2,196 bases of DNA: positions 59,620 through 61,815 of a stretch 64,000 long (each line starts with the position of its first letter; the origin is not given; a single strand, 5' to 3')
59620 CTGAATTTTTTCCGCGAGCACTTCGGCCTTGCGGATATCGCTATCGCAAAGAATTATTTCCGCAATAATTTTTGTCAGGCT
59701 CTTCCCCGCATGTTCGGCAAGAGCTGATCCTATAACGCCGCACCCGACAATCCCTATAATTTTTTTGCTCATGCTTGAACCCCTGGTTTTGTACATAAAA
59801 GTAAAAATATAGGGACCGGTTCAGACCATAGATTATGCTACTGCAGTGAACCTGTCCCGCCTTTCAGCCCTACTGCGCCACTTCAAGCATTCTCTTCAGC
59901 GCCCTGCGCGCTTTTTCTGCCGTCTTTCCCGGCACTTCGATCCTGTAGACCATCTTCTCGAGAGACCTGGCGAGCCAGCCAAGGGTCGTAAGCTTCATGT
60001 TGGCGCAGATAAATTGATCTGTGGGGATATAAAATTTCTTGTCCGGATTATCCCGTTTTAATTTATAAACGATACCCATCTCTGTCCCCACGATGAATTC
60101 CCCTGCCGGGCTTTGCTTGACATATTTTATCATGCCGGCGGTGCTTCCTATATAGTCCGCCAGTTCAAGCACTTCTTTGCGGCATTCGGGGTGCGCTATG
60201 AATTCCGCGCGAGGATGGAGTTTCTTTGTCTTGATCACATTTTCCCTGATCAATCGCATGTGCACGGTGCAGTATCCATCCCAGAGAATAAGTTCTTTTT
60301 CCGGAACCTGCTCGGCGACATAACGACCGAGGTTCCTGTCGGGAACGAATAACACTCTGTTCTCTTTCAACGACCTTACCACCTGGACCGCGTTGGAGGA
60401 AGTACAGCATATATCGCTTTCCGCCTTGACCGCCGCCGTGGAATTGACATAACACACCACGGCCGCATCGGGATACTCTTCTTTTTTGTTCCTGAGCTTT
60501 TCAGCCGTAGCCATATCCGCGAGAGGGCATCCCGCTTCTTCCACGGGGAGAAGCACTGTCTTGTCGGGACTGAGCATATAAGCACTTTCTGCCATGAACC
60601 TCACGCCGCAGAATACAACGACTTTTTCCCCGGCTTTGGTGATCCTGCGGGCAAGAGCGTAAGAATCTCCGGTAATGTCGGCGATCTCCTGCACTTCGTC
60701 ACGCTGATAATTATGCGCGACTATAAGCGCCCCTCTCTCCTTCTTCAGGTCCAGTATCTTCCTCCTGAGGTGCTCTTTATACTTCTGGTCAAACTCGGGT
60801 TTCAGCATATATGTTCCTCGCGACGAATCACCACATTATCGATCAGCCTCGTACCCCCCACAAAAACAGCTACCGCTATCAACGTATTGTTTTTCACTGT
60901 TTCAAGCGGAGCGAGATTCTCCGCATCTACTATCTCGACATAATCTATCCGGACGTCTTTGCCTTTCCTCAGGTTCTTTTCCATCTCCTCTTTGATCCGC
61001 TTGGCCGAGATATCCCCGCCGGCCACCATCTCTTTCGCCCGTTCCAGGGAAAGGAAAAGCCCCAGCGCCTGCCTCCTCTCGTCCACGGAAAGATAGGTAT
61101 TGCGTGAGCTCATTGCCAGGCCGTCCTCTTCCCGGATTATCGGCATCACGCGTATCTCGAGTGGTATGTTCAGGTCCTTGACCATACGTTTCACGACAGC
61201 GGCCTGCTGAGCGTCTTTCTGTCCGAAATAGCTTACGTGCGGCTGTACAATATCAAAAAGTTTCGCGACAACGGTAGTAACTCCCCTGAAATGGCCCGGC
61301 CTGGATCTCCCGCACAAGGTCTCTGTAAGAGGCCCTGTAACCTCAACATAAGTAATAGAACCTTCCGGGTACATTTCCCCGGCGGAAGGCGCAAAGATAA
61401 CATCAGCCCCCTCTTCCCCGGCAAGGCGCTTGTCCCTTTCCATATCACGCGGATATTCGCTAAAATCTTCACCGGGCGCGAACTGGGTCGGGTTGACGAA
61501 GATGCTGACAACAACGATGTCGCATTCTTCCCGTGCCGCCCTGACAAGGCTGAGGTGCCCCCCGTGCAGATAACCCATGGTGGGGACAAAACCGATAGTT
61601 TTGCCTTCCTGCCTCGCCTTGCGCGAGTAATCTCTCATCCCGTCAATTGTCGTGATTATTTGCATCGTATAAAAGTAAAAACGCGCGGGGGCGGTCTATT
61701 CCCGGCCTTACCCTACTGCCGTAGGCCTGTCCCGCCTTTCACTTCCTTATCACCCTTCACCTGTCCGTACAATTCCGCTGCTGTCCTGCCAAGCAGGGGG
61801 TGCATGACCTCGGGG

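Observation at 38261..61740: Recurrent junction motif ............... coupled to a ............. box at SD-less (apparently leaderless) starts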

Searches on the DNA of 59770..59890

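Call 33: search_rna_families(source=window, start=59770, end=59890, threshold=evalue, max_evalue=10)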
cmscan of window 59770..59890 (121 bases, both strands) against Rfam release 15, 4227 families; matches with E-value up to 10: 1.
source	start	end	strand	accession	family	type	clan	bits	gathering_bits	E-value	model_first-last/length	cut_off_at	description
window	59797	59870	-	RF00649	mir-128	Gene; miRNA;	-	12.4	49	1.9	1-83/83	no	mir-128 microRNA precursor family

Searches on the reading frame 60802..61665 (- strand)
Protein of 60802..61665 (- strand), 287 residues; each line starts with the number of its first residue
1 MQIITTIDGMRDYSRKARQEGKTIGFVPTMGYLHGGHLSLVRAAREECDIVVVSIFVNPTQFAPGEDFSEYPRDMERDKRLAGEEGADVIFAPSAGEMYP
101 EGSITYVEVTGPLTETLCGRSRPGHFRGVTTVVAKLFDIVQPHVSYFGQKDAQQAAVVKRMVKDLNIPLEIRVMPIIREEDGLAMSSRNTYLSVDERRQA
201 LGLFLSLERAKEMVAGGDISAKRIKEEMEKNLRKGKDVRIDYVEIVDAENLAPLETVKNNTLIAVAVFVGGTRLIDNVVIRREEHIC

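Call 11: find_encoding_contigs(protein=window:60802-61665:-, flank=3000, max_places=6)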
Protein window:60802-61665:- (287 aa): no gene with exactly this product is on record in the collection.

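Call 14: find_homologous_proteins(query=window:60802-61665:-)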
Query window:60802-61665:- (287 aa): 8000 proteins with E <= 0.001 among 8000 candidates; the best 120 are listed.
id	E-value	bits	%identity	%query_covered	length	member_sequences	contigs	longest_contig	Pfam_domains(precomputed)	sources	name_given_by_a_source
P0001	5.2e-179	611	100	97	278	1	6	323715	PF02569.22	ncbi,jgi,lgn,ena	-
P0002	1.1e-142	492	78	98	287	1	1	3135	PF02569.22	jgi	jgi:pantoate--beta-alanine ligase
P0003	9.3e-142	489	78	98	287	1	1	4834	PF02569.22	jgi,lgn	jgi:pantoate--beta-alanine ligase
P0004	1.4e-138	478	78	95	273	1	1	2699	PF02569.22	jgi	jgi:pantoate--beta-alanine ligase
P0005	5.8e-133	460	74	99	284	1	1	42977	PF02569.22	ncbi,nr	ncbi:MAG: pantoate--beta-alanine ligase [Candidatus Makaraimicrobium thalassicum]|nr:MAG: pantoate--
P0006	1.2e-130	452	72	98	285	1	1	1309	PF02569.22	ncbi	-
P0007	1.9e-130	452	72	98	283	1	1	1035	PF02569.22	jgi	-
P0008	3.7e-130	451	72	98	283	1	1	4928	PF02569.22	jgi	-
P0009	5.2e-130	450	70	98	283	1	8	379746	PF02569.22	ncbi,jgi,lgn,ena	-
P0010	1.8e-129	449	69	98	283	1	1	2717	PF02569.22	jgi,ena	-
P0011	4.5e-129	447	71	98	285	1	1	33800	PF02569.22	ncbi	ncbi:MAG: pantoate--beta-alanine ligase [Candidatus Omnitrophota bacterium]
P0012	7.8e-129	446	70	100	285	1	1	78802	PF02569.22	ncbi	ncbi:pantoate--beta-alanine ligase [Candidatus Omnitrophota bacterium]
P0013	8.5e-129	446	74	96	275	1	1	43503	PF02569.22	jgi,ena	-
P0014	1.7e-128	445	73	95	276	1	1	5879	PF02569.22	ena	-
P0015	7.2e-128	443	71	98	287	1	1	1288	PF02569.22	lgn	-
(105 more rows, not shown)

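Call 15: find_encoding_contigs(protein=P0001, flank=10000, max_places=6)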
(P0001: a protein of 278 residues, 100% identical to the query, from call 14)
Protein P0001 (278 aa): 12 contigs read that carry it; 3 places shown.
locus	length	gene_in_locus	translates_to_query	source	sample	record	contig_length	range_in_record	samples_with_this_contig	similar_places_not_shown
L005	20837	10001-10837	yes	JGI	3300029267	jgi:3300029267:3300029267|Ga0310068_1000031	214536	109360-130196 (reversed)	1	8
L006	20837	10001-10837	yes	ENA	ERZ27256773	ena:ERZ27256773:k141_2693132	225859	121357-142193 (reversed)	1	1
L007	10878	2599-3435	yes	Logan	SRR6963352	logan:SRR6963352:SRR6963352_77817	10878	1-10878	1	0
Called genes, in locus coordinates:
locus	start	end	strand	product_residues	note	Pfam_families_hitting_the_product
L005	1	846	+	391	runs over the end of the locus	PF00202:Aminotran_3, PF00155:Aminotran_1_2 (faint)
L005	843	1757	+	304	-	PF02729:OTCace_N, PF00185:OTCace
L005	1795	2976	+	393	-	PF00764:Arginosuc_synth, PF20979:Arginosuc_syn_C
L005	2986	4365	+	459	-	PF00206:Lyase_1, PF14698:ASL_C2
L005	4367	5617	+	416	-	PF00278:Orn_DAP_Arg_deC, PF02784:Orn_Arg_deC_N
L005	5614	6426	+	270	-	PF01678:DAP_epimerase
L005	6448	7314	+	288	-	PF00701:DHDPS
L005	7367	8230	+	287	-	PF01113:DapB_N, PF05173:DapB_C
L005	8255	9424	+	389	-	PF00155:Aminotran_1_2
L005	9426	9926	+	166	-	PF01288:HPPK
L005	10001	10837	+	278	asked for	PF02569:Pantoate_ligase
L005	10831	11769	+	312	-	PF02445:NadA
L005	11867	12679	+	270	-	PF03435:Sacchrp_dh_NADP (faint), PF03807:F420_oxidored, PF03447:NAD_binding_3, PF01958:Asp_DH_C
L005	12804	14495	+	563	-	PF02690:Na_Pi_cotrans, PF01895:PhoU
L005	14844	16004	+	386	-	PF00478:IMPDH, PF03060:NMO (faint), PF01070:FMN_dh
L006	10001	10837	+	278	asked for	PF02569:Pantoate_ligase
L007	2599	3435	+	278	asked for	PF02569:Pantoate_ligase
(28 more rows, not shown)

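Call 24: find_encoding_contigs(protein=P0009, flank=10000, max_places=3)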
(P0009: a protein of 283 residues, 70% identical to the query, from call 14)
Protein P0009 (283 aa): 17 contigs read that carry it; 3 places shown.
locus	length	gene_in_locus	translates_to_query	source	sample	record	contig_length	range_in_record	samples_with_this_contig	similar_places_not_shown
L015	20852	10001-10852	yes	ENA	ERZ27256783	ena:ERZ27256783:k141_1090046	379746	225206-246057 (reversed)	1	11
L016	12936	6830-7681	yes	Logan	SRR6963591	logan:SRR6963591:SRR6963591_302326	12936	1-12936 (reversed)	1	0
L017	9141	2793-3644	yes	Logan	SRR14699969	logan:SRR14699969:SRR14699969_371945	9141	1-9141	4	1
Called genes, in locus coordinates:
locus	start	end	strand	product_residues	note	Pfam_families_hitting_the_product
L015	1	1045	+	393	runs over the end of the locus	PF00202:Aminotran_3, PF00266:Aminotran_5 (faint)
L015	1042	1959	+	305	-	PF02729:OTCace_N, PF00185:OTCace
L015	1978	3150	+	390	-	PF00764:Arginosuc_synth, PF20979:Arginosuc_syn_C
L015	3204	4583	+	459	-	PF00206:Lyase_1, PF14698:ASL_C2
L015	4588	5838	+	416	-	PF00278:Orn_DAP_Arg_deC, PF02784:Orn_Arg_deC_N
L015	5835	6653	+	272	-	PF01678:DAP_epimerase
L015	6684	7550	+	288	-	PF00701:DHDPS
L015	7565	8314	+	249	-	PF01113:DapB_N, PF05173:DapB_C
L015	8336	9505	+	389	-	PF00155:Aminotran_1_2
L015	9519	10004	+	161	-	PF01288:HPPK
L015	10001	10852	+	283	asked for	PF02569:Pantoate_ligase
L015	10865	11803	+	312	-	PF02445:NadA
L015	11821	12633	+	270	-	PF03435:Sacchrp_dh_NADP (weak), PF03807:F420_oxidored (weak), PF03447:NAD_binding_3, PF01958:Asp_DH_C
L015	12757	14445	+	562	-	PF02690:Na_Pi_cotrans, PF01895:PhoU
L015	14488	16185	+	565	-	PF02690:Na_Pi_cotrans, PF01895:PhoU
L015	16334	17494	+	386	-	PF00478:IMPDH, PF05690:ThiG (faint), PF01070:FMN_dh, PF03060:NMO (weak)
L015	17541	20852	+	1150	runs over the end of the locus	PF02811:PHP, PF07733:DNA_pol3_alpha, PF17657:DNA_pol3_finger, PF14579:HHH_6, PF01336:tRNA_anti-codon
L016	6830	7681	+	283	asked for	PF02569:Pantoate_ligase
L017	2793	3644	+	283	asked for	PF02569:Pantoate_ligase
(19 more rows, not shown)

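Call 25: find_encoding_contigs(protein=P0005, flank=10000, max_places=2)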
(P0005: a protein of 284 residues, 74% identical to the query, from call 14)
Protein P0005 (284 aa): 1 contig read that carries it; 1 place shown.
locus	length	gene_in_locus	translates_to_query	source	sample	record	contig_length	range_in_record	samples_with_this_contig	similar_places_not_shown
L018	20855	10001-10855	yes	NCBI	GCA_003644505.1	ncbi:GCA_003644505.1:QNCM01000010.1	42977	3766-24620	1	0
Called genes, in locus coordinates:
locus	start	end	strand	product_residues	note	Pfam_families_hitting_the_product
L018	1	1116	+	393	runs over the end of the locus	PF00202:Aminotran_3, PF00155:Aminotran_1_2 (weak)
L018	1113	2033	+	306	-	PF02729:OTCace_N, PF00185:OTCace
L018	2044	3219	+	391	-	PF00764:Arginosuc_synth, PF20979:Arginosuc_syn_C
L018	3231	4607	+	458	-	PF00206:Lyase_1, PF14698:ASL_C2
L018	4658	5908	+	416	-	PF00278:Orn_DAP_Arg_deC, PF02784:Orn_Arg_deC_N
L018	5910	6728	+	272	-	PF01678:DAP_epimerase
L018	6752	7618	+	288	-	PF00701:DHDPS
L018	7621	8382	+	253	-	PF01113:DapB_N, PF05173:DapB_C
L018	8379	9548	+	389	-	PF00155:Aminotran_1_2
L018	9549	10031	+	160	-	PF01288:HPPK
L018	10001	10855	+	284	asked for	PF02569:Pantoate_ligase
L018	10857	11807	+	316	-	PF02445:NadA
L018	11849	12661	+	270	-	PF03807:F420_oxidored (weak), PF03447:NAD_binding_3, PF01958:Asp_DH_C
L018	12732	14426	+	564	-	PF02690:Na_Pi_cotrans, PF01895:PhoU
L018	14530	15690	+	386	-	PF00478:IMPDH, PF01070:FMN_dh, PF03060:NMO (weak)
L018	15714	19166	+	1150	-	PF02811:PHP, PF07733:DNA_pol3_alpha, PF17657:DNA_pol3_finger, PF14579:HHH_6, PF01336:tRNA_anti-codon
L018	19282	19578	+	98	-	PF00216:Bac_DNA_binding, PF18291:HU-HIG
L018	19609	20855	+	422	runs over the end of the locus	PF13393:tRNA-synt_His, PF00587:tRNA-synt_2b, PF03129:HGTP_anticodon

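Call 26: find_encoding_contigs(protein=P0003, flank=10000, max_places=2)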
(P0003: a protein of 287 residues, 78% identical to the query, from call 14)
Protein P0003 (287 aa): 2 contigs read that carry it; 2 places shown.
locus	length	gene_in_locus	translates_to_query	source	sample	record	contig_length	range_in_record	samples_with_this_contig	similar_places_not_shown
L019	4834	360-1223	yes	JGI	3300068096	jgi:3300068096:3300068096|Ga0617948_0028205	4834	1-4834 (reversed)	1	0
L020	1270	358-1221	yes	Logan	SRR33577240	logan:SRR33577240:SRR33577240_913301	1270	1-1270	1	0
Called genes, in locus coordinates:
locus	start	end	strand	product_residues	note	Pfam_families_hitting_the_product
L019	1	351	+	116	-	?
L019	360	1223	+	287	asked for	PF02569:Pantoate_ligase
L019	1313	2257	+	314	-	PF02445:NadA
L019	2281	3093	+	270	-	PF03435:Sacchrp_dh_NADP (weak), PF03807:F420_oxidored (weak), PF03447:NAD_binding_3, PF01958:Asp_DH_C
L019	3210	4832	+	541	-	?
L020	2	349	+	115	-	?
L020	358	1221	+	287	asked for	PF02569:Pantoate_ligase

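Call 35: find_encoding_contigs(protein=P0013, flank=10000, max_places=3)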
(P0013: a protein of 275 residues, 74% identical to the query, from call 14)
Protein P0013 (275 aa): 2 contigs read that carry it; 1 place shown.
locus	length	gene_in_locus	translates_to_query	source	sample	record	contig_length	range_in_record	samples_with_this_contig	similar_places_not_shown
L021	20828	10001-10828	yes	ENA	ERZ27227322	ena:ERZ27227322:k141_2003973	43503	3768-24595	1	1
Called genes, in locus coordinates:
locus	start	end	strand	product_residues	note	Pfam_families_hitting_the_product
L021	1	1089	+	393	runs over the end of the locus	PF00202:Aminotran_3, PF00155:Aminotran_1_2 (weak)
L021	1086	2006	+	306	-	PF02729:OTCace_N, PF00185:OTCace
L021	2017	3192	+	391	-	PF00764:Arginosuc_synth, PF20979:Arginosuc_syn_C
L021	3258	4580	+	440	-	PF00206:Lyase_1, PF14698:ASL_C2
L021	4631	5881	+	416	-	PF00278:Orn_DAP_Arg_deC, PF02784:Orn_Arg_deC_N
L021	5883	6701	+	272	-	PF01678:DAP_epimerase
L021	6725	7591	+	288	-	PF00701:DHDPS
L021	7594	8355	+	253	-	PF01113:DapB_N, PF05173:DapB_C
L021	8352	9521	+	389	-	PF00155:Aminotran_1_2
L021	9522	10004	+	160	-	PF01288:HPPK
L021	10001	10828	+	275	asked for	PF02569:Pantoate_ligase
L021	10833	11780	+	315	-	PF02445:NadA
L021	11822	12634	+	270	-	PF03807:F420_oxidored (weak), PF03447:NAD_binding_3, PF01958:Asp_DH_C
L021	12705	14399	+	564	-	PF02690:Na_Pi_cotrans, PF01895:PhoU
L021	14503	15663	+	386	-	PF00478:IMPDH, PF01070:FMN_dh, PF03060:NMO (weak)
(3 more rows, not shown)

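Call 36: find_encoding_contigs(protein=P0002, flank=10000, max_places=3)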
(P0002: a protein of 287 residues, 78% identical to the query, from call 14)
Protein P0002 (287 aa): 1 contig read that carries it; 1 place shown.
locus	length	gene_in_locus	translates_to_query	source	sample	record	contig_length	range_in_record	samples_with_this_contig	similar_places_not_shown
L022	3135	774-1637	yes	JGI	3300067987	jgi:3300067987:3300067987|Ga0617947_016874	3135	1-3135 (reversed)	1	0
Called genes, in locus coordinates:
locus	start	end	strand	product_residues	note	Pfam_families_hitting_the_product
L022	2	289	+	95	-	?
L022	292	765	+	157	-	PF01288:HPPK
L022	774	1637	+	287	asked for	PF02569:Pantoate_ligase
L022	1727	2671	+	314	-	PF02445:NadA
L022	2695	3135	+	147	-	?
